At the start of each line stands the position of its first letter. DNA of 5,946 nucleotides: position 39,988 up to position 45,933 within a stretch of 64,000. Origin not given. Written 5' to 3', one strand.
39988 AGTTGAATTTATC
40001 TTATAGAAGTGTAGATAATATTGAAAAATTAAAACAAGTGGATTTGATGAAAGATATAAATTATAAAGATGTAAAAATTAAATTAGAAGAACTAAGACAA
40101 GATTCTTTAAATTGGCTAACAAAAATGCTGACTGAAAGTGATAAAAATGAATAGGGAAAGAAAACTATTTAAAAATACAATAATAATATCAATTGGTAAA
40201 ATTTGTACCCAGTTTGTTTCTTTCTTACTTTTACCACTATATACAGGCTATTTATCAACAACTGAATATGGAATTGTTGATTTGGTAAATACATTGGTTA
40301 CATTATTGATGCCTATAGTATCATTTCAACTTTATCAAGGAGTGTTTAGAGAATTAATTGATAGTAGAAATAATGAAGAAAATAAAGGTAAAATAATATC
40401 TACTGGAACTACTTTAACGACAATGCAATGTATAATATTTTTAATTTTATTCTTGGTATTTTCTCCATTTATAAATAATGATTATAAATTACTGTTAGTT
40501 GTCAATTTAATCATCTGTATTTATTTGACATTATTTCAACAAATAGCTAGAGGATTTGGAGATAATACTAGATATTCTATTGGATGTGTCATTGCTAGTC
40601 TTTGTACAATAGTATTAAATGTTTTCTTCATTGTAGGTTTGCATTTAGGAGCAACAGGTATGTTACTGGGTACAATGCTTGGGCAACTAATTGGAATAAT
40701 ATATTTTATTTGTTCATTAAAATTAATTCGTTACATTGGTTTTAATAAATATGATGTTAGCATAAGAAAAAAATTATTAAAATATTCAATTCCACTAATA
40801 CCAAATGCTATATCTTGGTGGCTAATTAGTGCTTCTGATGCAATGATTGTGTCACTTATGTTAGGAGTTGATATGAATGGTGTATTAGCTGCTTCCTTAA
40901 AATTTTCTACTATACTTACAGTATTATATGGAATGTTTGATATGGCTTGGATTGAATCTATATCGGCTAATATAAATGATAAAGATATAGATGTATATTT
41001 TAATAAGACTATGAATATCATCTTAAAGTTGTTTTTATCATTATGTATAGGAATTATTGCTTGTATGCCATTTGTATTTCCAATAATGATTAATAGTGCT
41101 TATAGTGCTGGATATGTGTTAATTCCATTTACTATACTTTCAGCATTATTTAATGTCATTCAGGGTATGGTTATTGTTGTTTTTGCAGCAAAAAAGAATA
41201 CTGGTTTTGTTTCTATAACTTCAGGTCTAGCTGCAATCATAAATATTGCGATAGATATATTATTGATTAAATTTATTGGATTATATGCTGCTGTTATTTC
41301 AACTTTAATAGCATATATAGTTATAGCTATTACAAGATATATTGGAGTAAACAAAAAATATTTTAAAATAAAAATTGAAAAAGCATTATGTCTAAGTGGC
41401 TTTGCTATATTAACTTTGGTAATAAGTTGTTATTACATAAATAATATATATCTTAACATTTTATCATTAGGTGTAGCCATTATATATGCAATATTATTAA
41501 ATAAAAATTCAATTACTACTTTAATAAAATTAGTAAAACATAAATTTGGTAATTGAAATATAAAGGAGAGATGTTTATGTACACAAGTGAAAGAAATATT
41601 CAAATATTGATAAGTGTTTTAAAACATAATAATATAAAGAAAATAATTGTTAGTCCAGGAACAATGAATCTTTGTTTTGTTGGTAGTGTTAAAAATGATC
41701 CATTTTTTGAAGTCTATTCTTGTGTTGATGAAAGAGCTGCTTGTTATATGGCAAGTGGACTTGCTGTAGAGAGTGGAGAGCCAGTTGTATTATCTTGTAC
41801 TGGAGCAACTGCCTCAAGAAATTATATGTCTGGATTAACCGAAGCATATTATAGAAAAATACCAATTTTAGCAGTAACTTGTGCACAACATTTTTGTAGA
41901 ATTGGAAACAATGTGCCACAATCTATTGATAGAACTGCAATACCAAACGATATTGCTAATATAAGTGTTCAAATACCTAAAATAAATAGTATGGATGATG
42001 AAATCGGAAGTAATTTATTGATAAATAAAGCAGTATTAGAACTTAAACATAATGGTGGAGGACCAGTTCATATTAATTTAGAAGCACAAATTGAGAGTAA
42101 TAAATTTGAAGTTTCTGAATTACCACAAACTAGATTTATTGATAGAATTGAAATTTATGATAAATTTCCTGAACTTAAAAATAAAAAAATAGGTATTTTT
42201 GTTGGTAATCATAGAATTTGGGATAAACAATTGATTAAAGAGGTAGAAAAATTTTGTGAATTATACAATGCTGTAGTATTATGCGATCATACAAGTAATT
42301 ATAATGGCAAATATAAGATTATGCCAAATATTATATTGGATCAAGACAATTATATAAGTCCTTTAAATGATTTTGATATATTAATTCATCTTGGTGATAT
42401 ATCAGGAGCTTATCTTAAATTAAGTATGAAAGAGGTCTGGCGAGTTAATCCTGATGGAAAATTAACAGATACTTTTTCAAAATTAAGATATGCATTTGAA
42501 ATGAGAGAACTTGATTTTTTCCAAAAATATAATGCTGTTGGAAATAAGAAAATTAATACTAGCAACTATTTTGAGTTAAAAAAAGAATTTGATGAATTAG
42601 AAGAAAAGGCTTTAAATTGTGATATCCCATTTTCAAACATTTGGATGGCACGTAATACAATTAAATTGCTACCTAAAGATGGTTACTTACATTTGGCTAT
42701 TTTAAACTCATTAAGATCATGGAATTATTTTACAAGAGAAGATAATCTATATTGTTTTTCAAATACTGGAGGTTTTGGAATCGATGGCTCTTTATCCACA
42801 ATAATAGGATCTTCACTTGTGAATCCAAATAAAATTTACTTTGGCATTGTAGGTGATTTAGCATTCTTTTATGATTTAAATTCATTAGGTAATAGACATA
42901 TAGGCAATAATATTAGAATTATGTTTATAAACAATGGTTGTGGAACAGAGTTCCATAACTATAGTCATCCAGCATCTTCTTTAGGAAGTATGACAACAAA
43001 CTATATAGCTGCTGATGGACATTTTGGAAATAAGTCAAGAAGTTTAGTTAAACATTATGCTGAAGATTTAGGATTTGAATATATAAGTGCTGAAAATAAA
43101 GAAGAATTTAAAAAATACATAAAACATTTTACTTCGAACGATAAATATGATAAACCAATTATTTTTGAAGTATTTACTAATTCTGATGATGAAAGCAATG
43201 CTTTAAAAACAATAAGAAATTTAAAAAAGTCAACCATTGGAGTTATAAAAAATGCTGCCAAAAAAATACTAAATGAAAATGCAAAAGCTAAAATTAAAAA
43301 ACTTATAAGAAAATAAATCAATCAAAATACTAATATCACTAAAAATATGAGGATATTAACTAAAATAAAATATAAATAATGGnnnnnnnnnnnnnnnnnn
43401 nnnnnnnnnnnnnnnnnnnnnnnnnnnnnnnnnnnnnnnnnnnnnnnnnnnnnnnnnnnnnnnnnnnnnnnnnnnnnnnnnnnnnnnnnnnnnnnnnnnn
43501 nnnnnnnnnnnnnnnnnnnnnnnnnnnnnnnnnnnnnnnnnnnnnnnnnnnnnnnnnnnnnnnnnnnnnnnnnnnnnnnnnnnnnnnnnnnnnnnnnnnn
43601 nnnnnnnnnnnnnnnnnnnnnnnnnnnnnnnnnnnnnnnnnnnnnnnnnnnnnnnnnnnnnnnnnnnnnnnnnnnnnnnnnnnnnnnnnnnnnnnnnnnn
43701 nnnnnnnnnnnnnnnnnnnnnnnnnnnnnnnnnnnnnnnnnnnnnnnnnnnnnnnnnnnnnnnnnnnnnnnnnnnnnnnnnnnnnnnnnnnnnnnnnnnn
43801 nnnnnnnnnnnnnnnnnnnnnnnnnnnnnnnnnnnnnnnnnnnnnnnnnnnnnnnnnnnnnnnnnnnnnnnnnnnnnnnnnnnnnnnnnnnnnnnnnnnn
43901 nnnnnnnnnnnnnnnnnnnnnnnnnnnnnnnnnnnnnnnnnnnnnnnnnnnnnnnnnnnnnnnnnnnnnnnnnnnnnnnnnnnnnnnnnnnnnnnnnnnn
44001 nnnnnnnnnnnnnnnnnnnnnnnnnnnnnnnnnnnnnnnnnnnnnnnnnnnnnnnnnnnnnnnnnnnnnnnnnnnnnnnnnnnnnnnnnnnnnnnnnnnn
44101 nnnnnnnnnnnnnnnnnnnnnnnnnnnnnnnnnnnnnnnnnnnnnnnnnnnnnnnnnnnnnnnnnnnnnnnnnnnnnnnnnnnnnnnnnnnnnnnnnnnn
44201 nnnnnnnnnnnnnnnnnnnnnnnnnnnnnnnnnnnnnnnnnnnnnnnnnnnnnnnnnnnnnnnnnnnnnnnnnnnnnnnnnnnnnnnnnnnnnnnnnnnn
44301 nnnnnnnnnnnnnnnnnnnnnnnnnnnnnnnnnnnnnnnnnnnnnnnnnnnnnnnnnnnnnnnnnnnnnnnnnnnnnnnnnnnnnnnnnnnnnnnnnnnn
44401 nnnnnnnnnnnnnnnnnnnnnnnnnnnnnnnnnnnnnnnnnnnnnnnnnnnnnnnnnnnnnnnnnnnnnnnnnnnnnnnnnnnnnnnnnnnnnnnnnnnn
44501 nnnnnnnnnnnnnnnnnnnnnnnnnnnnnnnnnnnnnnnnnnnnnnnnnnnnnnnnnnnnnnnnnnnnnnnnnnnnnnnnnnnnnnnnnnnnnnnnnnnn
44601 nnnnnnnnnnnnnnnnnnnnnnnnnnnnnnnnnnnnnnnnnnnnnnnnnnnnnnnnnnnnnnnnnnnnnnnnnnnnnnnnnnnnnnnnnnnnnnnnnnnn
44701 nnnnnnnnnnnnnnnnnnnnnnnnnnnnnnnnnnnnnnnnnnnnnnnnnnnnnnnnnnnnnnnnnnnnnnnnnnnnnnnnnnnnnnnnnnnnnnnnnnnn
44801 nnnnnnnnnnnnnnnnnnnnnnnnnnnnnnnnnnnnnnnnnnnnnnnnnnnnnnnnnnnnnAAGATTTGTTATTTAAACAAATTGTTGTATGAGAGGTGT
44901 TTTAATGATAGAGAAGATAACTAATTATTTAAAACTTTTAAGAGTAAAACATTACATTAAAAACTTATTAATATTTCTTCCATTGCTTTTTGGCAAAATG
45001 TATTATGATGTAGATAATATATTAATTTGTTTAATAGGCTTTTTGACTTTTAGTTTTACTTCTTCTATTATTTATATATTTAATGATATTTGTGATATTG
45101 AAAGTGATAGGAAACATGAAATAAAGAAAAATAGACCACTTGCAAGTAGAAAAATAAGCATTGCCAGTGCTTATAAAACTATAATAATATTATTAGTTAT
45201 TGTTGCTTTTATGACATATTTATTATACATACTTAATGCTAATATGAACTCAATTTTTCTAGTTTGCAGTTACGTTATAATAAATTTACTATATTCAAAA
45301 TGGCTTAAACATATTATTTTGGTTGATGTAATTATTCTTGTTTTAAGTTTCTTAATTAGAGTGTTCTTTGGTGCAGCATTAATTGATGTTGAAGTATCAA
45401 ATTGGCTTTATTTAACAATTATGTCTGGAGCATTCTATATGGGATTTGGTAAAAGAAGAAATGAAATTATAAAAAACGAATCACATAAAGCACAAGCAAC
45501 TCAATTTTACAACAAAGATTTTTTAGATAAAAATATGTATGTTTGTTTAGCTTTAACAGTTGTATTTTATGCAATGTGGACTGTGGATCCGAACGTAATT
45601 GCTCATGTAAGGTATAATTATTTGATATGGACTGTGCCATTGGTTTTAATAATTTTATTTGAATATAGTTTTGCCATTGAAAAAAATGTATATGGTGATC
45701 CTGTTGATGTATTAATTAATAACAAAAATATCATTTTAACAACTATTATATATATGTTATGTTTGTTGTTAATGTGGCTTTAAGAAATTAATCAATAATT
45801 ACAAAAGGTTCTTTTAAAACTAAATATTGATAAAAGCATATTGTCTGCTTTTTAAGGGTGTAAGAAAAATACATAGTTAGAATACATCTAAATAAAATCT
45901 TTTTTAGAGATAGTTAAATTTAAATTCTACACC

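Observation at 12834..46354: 382-bp inverted repeat (381/382 identical) formed by duplicated vanZ genes brackets the whole 33-kb glycan region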

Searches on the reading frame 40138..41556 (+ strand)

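Call 29: search_protein_families(library=pfam, max_evalue=0.00001, proteins=[window:40138-41556:+])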
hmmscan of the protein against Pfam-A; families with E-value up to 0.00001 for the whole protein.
window:40138-41556:+ (472 aa): 1 family
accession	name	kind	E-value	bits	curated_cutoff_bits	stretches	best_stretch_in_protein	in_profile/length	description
PF01943.22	Polysacc_synt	-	6.8e-18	65.5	28.2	1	11-272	2-267/274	Polysaccharide biosynthesis protein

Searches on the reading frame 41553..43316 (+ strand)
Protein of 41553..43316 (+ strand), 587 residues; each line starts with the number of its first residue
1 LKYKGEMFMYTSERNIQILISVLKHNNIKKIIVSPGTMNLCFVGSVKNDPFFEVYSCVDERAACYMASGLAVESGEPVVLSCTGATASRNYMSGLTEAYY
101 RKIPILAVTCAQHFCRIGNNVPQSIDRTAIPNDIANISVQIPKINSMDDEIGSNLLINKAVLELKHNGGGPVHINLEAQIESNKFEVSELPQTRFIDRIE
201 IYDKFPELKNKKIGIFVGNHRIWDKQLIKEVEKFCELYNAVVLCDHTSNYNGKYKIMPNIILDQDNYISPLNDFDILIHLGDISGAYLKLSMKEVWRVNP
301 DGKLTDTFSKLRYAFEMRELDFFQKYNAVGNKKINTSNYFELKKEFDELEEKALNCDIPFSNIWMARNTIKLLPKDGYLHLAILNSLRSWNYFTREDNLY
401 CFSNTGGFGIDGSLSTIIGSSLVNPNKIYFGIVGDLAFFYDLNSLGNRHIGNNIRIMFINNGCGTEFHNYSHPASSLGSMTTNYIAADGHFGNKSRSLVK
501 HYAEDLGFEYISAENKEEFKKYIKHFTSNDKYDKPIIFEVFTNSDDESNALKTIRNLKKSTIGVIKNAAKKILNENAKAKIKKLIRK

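Call 29: search_protein_families(library=pfam, max_evalue=0.00001, proteins=[window:41553-43316:+])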
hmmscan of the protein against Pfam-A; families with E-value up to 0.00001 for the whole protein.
window:41553-43316:+ (587 aa): 1 family
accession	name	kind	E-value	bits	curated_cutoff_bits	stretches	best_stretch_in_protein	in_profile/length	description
PF02776.23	TPP_enzyme_N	-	5.8e-17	62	26.8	1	17-129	5-118/119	Thiamine pyrophosphate enzyme, N-terminal TPP binding domain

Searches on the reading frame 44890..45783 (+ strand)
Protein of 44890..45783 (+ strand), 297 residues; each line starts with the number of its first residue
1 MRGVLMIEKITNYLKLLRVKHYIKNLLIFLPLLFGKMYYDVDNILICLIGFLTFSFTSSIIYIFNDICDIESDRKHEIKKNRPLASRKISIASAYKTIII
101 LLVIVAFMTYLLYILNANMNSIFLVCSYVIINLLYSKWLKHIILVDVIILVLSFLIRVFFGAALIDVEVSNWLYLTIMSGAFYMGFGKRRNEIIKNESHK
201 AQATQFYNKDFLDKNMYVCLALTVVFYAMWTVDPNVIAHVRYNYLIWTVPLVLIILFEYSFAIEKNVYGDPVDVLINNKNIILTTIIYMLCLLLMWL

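Call 6: search_protein_families(library=pfam, proteins=[window:44890-45783:+])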
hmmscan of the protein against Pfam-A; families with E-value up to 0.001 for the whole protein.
window:44890-45783:+ (297 aa): 1 family
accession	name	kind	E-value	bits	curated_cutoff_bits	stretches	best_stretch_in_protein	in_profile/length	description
PF01040.23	UbiA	-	3e-18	66.5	34.2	1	41-261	16-230/250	UbiA prenyltransferase family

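Call 24: find_encoding_contigs(protein=window:44890-45783:+, flank=10000, max_places=10)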
Protein window:44890-45783:+ (297 aa): no gene with exactly this product is on record in the collection.
